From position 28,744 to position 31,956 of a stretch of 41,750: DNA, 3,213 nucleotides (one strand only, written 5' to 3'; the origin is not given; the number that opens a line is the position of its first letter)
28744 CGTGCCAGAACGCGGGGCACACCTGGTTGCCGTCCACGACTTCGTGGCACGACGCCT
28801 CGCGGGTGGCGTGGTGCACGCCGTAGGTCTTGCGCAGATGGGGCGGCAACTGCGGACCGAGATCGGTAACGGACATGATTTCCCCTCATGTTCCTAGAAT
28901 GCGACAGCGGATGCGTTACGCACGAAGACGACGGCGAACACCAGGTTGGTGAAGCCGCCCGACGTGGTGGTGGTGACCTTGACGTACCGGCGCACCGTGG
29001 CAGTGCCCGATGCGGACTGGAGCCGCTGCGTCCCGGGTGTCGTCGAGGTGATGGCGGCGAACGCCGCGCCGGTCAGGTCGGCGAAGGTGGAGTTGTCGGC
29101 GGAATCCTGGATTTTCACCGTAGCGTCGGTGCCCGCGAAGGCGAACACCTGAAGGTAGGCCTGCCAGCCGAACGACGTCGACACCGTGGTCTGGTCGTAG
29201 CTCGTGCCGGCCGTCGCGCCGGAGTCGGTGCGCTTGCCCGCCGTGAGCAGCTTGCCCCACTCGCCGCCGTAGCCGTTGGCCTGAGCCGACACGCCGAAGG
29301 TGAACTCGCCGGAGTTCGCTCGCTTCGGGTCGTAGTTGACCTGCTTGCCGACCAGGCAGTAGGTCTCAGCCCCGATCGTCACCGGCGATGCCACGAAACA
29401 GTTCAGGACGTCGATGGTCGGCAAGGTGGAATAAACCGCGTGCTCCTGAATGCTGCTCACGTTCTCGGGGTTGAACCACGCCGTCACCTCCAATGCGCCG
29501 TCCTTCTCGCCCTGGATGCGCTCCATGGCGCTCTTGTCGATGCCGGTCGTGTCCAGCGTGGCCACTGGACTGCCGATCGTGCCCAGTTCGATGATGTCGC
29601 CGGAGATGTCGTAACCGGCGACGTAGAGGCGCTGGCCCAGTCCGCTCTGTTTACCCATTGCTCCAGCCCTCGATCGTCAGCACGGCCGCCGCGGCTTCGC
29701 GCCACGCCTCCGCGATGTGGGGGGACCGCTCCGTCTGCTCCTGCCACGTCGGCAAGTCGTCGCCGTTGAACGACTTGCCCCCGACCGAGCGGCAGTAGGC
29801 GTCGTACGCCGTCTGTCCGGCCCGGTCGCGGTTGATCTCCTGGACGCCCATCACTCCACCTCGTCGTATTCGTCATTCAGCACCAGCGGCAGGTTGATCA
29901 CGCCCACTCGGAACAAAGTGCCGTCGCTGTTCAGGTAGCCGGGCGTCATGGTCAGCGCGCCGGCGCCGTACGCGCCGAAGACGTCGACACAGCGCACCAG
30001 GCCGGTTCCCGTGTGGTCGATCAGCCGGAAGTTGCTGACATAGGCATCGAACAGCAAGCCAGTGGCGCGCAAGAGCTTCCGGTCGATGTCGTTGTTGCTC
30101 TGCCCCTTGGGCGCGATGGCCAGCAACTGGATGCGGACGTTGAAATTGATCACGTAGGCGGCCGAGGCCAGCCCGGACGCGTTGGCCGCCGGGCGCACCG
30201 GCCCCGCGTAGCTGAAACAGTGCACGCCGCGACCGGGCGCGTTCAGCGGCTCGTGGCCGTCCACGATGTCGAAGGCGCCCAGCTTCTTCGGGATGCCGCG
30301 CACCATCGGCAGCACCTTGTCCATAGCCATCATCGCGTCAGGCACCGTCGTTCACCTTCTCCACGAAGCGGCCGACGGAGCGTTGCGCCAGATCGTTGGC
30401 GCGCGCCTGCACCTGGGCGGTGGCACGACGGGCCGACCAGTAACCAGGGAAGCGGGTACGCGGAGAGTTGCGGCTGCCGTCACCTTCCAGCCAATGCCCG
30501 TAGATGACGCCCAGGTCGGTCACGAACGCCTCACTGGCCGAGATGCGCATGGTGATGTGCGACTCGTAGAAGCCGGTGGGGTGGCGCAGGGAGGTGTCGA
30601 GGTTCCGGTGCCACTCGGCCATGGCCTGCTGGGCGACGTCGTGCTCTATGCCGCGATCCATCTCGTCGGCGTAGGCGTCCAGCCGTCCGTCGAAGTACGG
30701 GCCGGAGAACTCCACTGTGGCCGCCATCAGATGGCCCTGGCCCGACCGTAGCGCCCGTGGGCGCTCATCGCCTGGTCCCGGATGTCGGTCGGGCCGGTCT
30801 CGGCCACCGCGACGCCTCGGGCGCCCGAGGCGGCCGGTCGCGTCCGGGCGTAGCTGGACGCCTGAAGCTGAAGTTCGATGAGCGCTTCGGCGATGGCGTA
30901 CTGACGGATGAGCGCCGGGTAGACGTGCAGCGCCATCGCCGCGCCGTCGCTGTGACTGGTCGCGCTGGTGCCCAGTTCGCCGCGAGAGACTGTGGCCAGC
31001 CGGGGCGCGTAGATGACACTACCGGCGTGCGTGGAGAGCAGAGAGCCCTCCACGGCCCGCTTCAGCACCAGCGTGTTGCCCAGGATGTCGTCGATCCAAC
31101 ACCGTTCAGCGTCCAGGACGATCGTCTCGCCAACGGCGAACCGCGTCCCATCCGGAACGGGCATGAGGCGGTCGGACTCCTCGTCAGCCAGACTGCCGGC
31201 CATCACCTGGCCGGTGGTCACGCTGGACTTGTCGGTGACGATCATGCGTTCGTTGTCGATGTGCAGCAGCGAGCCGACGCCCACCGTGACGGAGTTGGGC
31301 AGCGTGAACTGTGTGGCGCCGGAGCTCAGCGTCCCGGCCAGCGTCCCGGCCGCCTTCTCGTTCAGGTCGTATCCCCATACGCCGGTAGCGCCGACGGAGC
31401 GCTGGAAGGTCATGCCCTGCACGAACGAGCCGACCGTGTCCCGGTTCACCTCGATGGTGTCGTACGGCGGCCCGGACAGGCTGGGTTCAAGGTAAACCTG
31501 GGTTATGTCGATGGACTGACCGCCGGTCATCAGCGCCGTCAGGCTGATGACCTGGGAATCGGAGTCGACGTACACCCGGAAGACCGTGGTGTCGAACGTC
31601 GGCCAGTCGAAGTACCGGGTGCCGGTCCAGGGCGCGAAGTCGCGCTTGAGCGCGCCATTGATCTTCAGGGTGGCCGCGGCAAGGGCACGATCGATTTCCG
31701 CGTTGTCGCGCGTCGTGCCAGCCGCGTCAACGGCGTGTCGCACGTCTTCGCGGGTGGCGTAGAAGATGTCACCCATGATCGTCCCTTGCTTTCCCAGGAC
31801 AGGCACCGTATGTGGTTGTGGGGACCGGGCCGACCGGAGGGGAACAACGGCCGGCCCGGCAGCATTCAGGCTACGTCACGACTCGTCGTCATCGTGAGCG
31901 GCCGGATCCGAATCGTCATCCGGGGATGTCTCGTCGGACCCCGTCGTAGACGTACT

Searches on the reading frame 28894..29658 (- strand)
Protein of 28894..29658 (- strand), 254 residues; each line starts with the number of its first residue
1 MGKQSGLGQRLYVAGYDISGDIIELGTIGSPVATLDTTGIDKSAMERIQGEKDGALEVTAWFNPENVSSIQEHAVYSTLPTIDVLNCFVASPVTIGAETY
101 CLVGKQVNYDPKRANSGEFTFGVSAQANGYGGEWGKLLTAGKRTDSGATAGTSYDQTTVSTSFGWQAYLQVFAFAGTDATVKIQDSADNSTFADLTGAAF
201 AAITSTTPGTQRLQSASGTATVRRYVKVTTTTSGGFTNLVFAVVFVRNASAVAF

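Call 98: search_protein_families(library=phrogs, proteins=[window:28894-29658:-], max_evalue=0.001)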
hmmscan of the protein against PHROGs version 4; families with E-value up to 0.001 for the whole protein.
window:28894-29658:- (254 aa): 2 families
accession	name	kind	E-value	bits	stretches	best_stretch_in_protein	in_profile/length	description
phrog_9522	-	tail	4.9e-17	63.1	1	10-247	11-240/241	major tail protein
phrog_5707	-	unknown function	7.8e-06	26.8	1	169-246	45-125/134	-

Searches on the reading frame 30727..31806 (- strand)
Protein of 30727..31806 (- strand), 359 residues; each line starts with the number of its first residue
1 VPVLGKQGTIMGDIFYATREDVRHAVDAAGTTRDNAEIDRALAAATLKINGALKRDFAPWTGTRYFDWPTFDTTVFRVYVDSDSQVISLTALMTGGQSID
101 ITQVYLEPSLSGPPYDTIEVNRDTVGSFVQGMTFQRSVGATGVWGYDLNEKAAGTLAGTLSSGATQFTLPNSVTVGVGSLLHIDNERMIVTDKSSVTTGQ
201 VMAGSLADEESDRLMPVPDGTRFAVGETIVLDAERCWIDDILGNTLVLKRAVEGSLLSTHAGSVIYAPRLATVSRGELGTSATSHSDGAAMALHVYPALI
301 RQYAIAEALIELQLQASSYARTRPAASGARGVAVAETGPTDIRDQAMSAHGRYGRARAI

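Call 98: search_protein_families(library=phrogs, proteins=[window:30727-31806:-], max_evalue=0.001)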
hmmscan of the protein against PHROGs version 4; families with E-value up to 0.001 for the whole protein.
window:30727-31806:- (359 aa): 1 family
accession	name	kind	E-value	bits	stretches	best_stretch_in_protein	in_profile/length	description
phrog_442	-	connector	8.6e-05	23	1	16-148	87-205/270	head-tail adaptor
